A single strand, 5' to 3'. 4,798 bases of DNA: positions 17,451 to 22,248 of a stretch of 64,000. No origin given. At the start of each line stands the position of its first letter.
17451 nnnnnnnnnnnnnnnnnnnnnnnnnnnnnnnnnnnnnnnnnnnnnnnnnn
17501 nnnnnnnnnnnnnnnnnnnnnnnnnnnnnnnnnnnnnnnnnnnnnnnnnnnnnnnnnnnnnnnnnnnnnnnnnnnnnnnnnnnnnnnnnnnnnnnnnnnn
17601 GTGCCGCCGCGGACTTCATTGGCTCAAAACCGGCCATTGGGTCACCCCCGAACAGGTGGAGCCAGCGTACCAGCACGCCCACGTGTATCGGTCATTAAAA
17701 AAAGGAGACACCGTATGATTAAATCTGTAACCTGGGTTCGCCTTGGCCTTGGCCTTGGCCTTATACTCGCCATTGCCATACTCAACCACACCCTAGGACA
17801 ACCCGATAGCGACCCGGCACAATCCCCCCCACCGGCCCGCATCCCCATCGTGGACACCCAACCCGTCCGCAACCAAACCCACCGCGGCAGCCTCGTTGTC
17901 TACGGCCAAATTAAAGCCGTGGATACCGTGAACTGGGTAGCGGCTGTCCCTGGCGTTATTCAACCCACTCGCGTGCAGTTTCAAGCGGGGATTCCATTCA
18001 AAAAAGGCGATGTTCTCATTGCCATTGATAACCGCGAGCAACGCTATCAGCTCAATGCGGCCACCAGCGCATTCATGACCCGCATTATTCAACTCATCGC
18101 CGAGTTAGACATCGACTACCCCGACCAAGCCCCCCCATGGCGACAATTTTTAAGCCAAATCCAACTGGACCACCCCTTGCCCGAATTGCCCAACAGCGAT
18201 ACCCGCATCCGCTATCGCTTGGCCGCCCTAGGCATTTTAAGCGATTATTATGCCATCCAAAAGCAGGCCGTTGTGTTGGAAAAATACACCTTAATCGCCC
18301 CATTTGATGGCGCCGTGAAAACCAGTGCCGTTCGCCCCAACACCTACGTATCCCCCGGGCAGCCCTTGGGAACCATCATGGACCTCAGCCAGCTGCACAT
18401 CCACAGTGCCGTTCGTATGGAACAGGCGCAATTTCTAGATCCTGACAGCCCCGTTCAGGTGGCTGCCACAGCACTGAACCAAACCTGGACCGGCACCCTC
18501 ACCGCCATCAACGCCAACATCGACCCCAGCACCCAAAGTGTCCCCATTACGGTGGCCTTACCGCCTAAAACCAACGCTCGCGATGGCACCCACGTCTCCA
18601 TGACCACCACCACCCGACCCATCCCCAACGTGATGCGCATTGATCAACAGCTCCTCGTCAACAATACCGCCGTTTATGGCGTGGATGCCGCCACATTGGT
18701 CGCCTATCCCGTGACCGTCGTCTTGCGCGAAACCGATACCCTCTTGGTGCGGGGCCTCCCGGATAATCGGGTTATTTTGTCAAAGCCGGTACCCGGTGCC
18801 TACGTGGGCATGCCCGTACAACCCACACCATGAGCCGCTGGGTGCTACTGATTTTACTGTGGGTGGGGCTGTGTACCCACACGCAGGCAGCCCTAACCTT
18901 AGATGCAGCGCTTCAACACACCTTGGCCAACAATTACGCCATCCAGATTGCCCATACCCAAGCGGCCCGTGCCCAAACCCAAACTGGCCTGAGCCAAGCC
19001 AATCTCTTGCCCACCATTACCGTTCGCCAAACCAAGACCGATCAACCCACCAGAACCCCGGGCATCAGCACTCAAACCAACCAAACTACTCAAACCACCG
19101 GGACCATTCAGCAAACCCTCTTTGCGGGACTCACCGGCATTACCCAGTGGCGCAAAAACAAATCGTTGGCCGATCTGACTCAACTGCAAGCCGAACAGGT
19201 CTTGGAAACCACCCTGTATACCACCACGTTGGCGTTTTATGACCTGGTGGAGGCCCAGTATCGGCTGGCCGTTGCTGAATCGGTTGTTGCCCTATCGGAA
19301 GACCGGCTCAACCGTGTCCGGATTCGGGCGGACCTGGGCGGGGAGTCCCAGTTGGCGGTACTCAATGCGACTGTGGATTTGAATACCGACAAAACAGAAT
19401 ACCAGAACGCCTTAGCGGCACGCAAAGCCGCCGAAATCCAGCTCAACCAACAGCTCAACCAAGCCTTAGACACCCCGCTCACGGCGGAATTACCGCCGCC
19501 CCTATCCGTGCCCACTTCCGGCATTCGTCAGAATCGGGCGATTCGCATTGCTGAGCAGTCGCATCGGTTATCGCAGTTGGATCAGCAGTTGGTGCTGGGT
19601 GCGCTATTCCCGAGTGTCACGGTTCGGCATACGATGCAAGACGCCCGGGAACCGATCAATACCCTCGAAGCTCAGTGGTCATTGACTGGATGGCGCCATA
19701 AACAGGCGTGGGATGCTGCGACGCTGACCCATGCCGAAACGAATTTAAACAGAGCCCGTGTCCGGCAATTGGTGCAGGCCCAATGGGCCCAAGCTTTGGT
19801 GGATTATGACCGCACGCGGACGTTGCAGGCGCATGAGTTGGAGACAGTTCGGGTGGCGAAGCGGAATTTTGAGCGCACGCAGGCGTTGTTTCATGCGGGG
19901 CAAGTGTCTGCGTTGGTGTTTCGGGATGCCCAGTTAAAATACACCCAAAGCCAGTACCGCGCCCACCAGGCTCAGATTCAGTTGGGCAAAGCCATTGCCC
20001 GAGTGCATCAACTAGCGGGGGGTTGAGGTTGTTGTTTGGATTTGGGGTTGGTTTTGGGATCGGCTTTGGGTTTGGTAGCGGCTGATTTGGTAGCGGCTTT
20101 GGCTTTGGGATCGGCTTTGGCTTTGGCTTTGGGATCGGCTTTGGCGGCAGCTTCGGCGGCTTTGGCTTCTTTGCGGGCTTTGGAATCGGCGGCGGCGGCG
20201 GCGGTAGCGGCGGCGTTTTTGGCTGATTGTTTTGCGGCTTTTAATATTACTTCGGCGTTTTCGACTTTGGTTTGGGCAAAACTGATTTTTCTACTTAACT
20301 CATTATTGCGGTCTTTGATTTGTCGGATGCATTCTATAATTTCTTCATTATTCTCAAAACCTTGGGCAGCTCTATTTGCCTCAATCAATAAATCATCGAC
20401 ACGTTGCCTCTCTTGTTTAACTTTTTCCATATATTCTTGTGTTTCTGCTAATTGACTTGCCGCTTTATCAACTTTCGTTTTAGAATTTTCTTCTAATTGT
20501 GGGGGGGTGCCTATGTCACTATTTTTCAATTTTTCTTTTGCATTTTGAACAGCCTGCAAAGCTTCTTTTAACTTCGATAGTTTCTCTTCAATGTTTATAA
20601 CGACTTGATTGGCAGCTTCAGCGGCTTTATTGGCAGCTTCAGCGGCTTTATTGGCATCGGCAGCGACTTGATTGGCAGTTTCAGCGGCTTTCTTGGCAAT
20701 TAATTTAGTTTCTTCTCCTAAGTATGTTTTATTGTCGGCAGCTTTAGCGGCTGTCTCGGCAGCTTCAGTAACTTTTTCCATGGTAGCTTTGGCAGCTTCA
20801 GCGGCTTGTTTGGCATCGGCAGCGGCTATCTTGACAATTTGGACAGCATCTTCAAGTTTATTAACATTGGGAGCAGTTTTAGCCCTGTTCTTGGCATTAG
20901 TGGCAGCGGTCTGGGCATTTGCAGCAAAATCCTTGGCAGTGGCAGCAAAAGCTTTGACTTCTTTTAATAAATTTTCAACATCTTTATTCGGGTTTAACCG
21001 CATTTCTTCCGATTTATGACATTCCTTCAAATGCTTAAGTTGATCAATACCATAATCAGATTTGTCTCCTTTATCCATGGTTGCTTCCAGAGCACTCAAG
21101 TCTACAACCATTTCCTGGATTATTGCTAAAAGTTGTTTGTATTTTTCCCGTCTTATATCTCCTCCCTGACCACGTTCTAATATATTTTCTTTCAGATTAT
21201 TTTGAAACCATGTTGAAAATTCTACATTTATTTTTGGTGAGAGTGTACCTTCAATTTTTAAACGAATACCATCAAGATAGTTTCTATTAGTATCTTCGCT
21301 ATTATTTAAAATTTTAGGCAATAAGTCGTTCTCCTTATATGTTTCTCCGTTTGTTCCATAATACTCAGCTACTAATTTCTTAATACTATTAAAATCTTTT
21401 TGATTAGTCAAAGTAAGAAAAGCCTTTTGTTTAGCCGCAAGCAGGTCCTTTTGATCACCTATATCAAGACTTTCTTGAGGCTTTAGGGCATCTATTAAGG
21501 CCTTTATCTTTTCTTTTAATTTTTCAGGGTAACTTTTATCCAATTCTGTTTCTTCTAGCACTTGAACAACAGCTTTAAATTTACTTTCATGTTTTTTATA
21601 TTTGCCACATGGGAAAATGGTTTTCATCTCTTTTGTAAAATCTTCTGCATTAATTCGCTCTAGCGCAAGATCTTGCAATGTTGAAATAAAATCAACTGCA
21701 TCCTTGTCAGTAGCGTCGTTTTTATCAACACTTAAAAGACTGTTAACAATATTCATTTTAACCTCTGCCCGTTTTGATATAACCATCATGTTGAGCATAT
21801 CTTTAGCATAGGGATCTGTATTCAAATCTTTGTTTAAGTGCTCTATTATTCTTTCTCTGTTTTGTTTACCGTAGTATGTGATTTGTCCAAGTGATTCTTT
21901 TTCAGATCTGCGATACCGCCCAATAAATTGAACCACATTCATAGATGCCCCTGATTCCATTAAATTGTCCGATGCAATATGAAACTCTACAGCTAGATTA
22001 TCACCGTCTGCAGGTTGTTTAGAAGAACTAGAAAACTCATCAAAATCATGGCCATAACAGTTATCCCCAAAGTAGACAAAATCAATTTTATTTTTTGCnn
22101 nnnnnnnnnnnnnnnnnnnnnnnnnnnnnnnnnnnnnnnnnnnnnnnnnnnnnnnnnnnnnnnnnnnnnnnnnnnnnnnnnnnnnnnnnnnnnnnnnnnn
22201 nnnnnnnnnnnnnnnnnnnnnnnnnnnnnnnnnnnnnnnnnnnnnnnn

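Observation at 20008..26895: Giant 2,295-codon ORF with an unrecognised multi-part architecture (best candidate for a novel system)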

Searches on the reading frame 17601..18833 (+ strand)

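Call 6: search_protein_families(library=pfam, proteins=[window:17601-18833:+], max_evalue=0.001)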
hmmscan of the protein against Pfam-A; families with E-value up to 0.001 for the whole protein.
window:17601-18833:+ (410 aa): 2 families
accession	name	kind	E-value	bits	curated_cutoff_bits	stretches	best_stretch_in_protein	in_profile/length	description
PF16576.10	HlyD_D23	-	9.9e-17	61.4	30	1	199-321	78-202/214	Barrel-sandwich domain of CusB or HlyD membrane-fusion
PF13437.12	HlyD_3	-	9.8e-16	58.9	22.2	1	230-324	1-97/106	HlyD family secretion protein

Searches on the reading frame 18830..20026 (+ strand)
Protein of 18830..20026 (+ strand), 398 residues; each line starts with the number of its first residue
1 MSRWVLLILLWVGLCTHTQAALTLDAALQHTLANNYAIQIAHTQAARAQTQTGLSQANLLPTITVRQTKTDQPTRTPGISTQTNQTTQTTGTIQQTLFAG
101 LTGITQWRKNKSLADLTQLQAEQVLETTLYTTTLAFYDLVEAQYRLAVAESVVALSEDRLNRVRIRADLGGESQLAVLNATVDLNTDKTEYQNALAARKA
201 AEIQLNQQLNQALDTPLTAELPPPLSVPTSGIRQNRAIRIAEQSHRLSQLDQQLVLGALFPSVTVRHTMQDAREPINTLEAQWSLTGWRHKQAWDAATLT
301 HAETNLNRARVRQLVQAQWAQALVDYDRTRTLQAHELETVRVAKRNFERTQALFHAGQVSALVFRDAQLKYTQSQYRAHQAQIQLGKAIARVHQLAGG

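Call 6: search_protein_families(library=pfam, proteins=[window:18830-20026:+], max_evalue=0.001)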
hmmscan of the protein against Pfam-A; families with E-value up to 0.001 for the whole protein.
window:18830-20026:+ (398 aa): 1 family
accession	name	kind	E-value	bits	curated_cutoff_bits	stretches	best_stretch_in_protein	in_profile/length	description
PF02321.23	OEP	-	7.4e-32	111.1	22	2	24-209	1-186/187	Outer membrane efflux protein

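Call 12: find_encoding_contigs(protein=window:18830-20026:+, flank=10000, max_places=6)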
Protein window:18830-20026:+ (398 aa): 9 contigs read that carry it; 6 places shown.
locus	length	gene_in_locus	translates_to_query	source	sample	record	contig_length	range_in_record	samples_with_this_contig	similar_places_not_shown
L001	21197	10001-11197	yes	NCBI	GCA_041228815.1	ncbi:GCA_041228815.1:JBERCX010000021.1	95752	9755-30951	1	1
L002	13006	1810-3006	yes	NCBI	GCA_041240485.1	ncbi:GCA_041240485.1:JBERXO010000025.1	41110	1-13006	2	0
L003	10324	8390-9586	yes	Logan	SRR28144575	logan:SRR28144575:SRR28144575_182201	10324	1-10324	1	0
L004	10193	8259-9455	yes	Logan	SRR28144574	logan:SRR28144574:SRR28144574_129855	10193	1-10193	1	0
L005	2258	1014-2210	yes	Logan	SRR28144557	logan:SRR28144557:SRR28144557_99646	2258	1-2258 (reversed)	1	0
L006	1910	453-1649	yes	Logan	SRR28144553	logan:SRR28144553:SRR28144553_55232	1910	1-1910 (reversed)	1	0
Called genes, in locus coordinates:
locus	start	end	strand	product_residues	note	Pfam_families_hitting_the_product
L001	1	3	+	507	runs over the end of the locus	PF13541:ChlI, PF01078:Mg_chelatase, PF00493:MCM (faint), PF07728:AAA_5 (weak), PF13335:Mg_chelatase_C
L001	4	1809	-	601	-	PF01235:Na_Ala_symp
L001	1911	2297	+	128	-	-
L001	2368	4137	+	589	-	PF01336:tRNA_anti-codon, PF00152:tRNA-synt_2, PF02938:GAD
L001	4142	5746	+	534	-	PF00270:DEAD, PF04851:ResIII, PF00271:Helicase_C, PF03880:DbpA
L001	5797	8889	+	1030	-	PF00873:ACR_tran, PF03176:MMPL (faint)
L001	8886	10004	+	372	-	-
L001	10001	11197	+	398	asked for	PF02321:OEP (weak)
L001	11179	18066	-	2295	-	-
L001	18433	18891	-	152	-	-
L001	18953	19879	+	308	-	PF12849:PBP_like_2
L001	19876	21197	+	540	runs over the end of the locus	PF00395:SLH (weak)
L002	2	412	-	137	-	?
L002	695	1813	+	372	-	-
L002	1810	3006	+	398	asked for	PF02321:OEP (weak)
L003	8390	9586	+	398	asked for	PF02321:OEP (weak)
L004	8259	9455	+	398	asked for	PF02321:OEP (weak)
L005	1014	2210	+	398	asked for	PF02321:OEP (weak)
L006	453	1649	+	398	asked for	PF02321:OEP (weak)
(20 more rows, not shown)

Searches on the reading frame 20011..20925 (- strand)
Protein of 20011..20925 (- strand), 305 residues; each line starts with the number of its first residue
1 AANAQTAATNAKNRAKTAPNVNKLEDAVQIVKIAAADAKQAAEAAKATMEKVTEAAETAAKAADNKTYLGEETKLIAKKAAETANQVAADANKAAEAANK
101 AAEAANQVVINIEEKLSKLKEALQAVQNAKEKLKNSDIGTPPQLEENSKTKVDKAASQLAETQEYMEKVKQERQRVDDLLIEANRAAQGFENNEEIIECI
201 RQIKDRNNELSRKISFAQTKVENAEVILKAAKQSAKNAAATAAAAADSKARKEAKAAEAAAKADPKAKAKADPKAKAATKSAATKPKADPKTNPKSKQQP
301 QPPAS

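Call 58: search_protein_families(library=pfam, proteins=[window:20011-20925:-], max_evalue=10)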
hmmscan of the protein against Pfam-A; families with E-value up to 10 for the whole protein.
window:20011-20925:- (305 aa): 1 family
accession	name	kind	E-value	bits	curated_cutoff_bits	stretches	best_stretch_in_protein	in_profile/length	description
PF06103.16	DUF948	-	6.1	7.5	37.2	1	76-134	27-85/89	Bacterial protein of unknown function (DUF948)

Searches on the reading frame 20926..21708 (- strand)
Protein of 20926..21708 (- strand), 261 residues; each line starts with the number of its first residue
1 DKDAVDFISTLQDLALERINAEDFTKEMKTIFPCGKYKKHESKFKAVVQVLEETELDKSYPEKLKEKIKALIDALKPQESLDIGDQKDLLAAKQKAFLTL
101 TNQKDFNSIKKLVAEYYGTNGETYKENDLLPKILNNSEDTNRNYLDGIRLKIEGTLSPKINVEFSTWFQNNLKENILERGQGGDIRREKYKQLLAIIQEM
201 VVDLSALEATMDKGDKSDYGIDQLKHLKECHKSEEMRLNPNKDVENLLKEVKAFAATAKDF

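Call 58: search_protein_families(library=pfam, proteins=[window:20926-21708:-], max_evalue=10)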
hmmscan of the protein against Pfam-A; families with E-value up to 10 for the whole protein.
window:20926-21708:- (261 aa): 2 families
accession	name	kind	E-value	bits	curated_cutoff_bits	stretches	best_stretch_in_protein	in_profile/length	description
PF13926.11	DUF4211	-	0.018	15.6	27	1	21-68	9-57/137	Domain of unknown function (DUF4211)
PF21329.2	CYP38_PsbQ-like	-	2.4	9.1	27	0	184-235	63-114/117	Peptidyl-prolyl cis-trans isomerase CYP38-like, PsbQ-like domain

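Call 85: search_protein_families(library=ncbifam, proteins=[window:20926-21708:-], max_evalue=10)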
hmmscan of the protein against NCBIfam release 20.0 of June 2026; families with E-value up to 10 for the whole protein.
window:20926-21708:- (261 aa): 4 families
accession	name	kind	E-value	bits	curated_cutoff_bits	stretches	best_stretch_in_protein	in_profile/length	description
NF049977.1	KDhSphingRedKdsR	equivalog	2.8e-05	23.6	400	1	32-99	188-255/267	3-ketodihydrosphingosine reductase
TIGR04041.1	activase_YjjW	hypoth_equivalog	0.0036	16.8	250.2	1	141-257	105-223/276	YjjW family glycine radical enzyme activase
TIGR03988.1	antisig_RsrA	equivalog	0.12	12.5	62.5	1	3-75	4-73/77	mycothiol system anti-sigma-R factor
NF003319.0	PRK04330.1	equivalog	0.12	12.4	89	1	37-79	5-47/90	hypothetical protein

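Call 86: search_protein_families(library=phrogs, proteins=[window:20926-21708:-], max_evalue=10)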
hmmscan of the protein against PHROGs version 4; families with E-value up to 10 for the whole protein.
window:20926-21708:- (261 aa): 4 families
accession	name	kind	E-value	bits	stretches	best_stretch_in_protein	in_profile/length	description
phrog_27305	-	unknown function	0.011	16.1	1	9-76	27-104/236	-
phrog_27815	-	unknown function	0.086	14.1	1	91-133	24-62/105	-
phrog_9059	-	unknown function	0.12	13.4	1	97-146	26-77/91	-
phrog_21782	-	unknown function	0.25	12.4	1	24-58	35-74/108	-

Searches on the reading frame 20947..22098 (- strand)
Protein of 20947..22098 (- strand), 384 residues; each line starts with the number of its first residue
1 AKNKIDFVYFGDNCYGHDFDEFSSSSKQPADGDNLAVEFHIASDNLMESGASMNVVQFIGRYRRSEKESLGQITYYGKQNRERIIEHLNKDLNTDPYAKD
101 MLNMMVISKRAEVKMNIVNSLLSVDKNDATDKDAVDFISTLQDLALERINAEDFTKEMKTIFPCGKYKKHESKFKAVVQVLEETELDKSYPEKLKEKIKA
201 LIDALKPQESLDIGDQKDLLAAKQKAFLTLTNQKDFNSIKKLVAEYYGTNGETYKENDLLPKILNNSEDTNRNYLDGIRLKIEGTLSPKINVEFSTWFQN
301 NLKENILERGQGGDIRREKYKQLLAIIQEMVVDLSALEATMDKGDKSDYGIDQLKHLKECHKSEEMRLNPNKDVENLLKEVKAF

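Call 39: find_related_loci(query=A2, collection=metagenome_contigs, flank=10000)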
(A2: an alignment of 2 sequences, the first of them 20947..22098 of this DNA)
Query A2 (384 aa) in metagenome_contigs; peptide patterns used: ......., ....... (x = any residue, [..] = any of these).
197 stretches matched a pattern; 1 encode a relative of the query (tblastn E <= 1e-3); 1 distinct loci.
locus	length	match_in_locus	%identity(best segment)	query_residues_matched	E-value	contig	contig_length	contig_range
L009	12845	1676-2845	64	2-375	5e-157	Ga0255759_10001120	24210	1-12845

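Call 58: search_protein_families(library=pfam, proteins=[L009:530-2170:+], max_evalue=10)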
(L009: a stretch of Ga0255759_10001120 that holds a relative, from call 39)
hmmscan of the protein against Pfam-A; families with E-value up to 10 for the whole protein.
L009:530-2170:+ (547 aa): 5 families
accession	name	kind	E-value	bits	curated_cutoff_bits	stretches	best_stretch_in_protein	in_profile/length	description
PF03969.22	AFG1_ATPase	-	0.0049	16.3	27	1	56-168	35-136/361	AFG1-like ATPase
PF00270.35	DEAD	-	0.021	15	26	1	87-153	19-91/167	DEAD/DEAH box helicase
PF08823.16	PG_binding_2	-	0.17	12.6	21.1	1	257-311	6-58/74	Putative peptidoglycan binding domain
PF18739.6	HEPN_Apea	-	1.9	9.4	24.4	1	172-226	20-73/136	Apea-like HEPN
PF04851.21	ResIII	-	6.2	7.2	22.5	0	87-182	28-122/164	Type III restriction enzyme, res subunit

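Call 85: search_protein_families(library=ncbifam, proteins=[L009:530-2170:+], max_evalue=10)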
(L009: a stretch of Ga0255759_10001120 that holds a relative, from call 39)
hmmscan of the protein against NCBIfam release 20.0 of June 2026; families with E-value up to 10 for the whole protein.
L009:530-2170:+ (547 aa): 1 family
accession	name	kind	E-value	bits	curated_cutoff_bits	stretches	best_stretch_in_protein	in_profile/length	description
NF040713.1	ZapE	equivalog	0.0089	15.3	140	1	48-167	18-126/344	cell division protein ZapE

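Call 86: search_protein_families(library=phrogs, proteins=[L009:530-2170:+], max_evalue=10)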
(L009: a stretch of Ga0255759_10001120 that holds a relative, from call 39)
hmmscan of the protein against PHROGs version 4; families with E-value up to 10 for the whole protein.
L009:530-2170:+ (547 aa): 1 family
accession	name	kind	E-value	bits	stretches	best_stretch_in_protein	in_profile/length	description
phrog_4472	-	other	0.56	11.2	1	428-472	36-66/100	nucleotide kinase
